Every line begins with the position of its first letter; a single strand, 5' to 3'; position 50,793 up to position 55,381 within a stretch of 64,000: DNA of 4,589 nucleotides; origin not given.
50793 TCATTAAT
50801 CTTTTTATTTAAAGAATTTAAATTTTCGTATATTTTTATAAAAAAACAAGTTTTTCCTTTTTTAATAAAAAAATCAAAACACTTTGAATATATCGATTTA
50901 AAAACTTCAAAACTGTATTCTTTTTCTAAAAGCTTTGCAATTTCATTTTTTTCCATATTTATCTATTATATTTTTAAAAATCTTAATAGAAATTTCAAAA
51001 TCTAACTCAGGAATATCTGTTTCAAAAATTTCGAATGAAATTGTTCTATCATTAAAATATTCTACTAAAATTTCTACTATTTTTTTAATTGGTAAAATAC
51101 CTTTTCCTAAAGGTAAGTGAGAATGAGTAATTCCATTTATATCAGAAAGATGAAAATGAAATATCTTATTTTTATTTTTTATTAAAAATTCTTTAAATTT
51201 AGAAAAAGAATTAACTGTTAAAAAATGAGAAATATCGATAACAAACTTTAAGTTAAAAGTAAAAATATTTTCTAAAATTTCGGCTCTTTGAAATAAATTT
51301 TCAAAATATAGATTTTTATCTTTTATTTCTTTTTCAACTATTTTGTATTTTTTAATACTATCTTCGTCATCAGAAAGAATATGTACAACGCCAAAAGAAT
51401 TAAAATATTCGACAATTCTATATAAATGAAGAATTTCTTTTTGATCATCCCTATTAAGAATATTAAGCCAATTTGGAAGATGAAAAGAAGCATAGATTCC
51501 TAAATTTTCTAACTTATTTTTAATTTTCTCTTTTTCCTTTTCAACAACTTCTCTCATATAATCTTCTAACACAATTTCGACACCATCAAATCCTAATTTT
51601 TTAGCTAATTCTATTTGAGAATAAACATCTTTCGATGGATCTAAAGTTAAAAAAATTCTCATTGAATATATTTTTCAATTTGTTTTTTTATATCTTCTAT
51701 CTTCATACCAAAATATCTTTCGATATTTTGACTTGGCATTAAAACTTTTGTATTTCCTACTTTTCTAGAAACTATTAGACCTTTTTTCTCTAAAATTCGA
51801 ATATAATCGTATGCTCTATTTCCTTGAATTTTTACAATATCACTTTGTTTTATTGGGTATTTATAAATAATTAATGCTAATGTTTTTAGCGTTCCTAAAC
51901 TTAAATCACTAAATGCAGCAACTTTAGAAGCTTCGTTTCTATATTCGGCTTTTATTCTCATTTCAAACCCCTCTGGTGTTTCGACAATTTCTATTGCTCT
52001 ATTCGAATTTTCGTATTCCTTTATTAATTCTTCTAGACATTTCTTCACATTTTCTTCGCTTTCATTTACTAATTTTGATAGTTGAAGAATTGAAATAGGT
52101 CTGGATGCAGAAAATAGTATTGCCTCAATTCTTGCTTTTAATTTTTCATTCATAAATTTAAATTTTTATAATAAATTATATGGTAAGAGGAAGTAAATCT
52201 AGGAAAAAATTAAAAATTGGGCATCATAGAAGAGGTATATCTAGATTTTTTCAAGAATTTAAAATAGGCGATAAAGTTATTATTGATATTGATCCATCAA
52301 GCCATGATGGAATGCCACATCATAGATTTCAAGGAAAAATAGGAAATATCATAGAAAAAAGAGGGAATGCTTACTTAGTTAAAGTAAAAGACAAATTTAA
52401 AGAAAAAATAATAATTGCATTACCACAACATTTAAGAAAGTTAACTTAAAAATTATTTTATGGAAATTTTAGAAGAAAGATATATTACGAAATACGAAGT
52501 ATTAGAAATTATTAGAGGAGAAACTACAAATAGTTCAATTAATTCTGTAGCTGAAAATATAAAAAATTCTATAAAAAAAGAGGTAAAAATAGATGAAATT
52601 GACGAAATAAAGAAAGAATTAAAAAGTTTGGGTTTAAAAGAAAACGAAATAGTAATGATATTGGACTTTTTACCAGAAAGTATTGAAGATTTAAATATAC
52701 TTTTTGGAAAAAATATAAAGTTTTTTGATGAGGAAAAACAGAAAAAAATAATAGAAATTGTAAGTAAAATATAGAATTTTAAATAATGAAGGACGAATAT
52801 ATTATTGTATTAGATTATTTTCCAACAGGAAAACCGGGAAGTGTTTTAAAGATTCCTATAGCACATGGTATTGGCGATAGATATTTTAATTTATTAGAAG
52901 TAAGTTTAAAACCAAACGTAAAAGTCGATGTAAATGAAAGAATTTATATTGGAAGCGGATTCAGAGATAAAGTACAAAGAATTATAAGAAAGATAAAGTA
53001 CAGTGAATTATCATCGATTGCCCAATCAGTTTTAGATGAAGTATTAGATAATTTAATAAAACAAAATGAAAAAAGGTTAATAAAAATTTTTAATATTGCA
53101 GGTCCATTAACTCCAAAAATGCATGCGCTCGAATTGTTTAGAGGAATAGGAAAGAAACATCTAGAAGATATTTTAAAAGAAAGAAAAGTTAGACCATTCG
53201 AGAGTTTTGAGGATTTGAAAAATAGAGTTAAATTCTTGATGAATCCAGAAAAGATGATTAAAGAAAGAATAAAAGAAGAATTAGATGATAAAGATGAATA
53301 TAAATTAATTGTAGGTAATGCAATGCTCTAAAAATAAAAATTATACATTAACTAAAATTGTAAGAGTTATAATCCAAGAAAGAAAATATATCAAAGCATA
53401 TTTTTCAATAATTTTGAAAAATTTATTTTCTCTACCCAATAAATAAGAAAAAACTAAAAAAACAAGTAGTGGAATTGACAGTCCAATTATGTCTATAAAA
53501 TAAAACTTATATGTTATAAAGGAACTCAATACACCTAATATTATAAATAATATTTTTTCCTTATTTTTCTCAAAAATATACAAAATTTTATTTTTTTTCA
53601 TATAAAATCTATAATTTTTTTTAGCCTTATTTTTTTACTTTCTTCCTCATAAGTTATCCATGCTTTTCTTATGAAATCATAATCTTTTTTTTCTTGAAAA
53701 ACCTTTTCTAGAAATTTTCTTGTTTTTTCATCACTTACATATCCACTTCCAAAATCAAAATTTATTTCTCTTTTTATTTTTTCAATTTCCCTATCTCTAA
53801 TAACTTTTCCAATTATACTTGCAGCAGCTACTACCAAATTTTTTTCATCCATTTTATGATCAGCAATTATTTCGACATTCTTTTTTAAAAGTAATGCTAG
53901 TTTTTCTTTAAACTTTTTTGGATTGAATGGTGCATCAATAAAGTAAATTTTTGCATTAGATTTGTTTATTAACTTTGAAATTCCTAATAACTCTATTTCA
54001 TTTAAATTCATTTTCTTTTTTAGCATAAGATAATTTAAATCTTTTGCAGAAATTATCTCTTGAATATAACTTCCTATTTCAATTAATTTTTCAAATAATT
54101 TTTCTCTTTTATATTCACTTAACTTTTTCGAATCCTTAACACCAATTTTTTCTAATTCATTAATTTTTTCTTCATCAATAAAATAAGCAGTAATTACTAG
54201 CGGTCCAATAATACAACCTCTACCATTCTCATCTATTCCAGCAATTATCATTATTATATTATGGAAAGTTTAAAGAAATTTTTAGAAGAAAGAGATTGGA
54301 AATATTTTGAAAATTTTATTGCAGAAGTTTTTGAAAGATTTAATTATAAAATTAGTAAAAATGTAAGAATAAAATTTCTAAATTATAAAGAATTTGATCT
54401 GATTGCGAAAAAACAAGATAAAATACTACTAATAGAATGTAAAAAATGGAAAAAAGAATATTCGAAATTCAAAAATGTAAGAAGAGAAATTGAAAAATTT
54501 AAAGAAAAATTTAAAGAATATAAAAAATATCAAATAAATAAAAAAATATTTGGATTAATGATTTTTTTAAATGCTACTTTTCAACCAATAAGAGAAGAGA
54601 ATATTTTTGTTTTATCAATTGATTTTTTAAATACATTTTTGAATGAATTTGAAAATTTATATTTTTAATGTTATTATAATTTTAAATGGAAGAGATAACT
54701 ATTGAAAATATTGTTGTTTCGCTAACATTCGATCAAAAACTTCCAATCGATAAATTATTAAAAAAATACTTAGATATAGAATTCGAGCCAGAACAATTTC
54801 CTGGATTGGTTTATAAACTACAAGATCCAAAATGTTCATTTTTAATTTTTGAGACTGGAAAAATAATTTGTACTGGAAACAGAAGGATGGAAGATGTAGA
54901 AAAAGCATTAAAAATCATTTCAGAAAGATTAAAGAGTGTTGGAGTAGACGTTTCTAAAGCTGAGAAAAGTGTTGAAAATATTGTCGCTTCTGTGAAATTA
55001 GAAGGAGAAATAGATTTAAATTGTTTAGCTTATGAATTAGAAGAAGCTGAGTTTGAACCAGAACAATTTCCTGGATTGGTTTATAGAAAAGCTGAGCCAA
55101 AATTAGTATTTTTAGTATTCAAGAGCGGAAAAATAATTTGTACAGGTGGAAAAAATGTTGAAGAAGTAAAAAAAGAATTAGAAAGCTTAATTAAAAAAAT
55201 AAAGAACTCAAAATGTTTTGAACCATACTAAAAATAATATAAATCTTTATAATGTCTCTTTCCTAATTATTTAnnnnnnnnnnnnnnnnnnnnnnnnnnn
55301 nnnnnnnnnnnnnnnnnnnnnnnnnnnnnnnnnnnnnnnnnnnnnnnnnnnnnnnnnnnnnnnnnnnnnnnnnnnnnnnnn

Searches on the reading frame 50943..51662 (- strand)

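Call 33: search_protein_families(library=pfam, proteins=[window:50943-51662:-], max_evalue=0.001)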
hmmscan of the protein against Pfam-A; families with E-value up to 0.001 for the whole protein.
window:50943-51662:- (239 aa): 1 family
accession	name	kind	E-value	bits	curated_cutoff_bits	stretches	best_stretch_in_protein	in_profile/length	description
PF01261.30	AP_endonuc_2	-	5e-19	69.4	31.1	1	17-230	1-247/249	Xylose isomerase-like TIM barrel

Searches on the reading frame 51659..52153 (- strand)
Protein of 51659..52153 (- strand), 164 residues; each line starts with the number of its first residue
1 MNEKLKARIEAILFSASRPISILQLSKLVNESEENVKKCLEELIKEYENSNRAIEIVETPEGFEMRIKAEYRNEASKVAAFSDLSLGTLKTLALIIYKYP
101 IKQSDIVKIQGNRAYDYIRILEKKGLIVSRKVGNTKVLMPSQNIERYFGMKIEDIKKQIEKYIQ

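Call 33: search_protein_families(library=pfam, proteins=[window:51659-52153:-], max_evalue=0.001)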
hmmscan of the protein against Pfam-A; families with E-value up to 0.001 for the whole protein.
window:51659-52153:- (164 aa): 1 family
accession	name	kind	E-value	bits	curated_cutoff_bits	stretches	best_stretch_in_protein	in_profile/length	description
PF04079.22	SMC_ScpB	-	1.6e-32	112.8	27.4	1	7-155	1-157/160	Segregation and condensation complex subunit ScpB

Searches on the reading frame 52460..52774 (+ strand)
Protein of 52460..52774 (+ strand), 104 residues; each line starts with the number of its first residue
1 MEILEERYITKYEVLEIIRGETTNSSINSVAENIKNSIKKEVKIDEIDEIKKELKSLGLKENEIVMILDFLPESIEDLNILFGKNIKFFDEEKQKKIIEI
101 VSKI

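Call 34: search_protein_families(library=pfam, proteins=[window:52460-52774:+], max_evalue=0.001)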
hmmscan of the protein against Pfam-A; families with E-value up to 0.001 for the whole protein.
window:52460-52774:+ (104 aa): 1 family
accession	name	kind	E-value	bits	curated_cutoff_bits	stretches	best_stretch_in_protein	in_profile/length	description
PF03874.21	RNA_pol_Rpb4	-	9.4e-09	36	25.6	1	26-103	34-114/116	RNA polymerase Rpb4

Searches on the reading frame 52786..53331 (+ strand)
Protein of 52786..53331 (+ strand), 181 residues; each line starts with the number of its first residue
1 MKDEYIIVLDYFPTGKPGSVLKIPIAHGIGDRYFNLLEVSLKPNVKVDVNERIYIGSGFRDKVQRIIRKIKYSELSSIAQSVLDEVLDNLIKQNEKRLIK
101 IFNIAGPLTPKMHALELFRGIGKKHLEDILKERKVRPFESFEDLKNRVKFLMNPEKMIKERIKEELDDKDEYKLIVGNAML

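Call 33: search_protein_families(library=pfam, proteins=[window:52786-53331:+], max_evalue=0.001)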
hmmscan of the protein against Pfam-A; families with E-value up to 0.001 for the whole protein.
window:52786-53331:+ (181 aa): 2 families
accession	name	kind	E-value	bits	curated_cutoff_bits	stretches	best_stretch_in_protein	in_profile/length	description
PF04919.18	DUF655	-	6.4e-55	186.3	22.2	1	3-176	2-180/181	Protein of unknown function (DUF655)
PF14579.12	HHH_6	-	2.2e-05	25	25.6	1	114-150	26-63/90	Helix-hairpin-helix motif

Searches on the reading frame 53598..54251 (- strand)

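Call 33: search_protein_families(library=pfam, proteins=[window:53598-54251:-], max_evalue=0.001)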
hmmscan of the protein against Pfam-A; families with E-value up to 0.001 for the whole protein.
window:53598-54251:- (217 aa): 1 family
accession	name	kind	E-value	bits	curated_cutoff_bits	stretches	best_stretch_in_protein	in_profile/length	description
PF01351.25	RNase_HII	-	3e-46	158.3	25.8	1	4-200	1-198/199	Ribonuclease HII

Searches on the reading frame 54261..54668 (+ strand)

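Call 33: search_protein_families(library=pfam, proteins=[window:54261-54668:+], max_evalue=0.001)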
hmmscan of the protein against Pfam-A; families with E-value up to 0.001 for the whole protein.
window:54261-54668:+ (135 aa): 2 families
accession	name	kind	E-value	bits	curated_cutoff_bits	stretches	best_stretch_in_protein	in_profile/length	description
PF04471.18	Mrr_cat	-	2.1e-06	28.3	21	1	9-88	2-77/115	Restriction endonuclease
PF08378.17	NERD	-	3.6e-06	27.9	22.1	1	15-102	4-94/111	Nuclease-related domain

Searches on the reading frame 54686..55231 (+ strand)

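Call 34: search_protein_families(library=pfam, proteins=[window:54686-55231:+], max_evalue=0.001)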
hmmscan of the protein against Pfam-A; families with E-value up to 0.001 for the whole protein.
window:54686-55231:+ (181 aa): 1 family
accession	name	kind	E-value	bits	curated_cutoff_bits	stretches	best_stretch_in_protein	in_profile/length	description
PF00352.27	TBP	-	4.5e-53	177.5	22.9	2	95-174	3-84/85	Transcription factor TFIID (or TATA-binding protein, TBP)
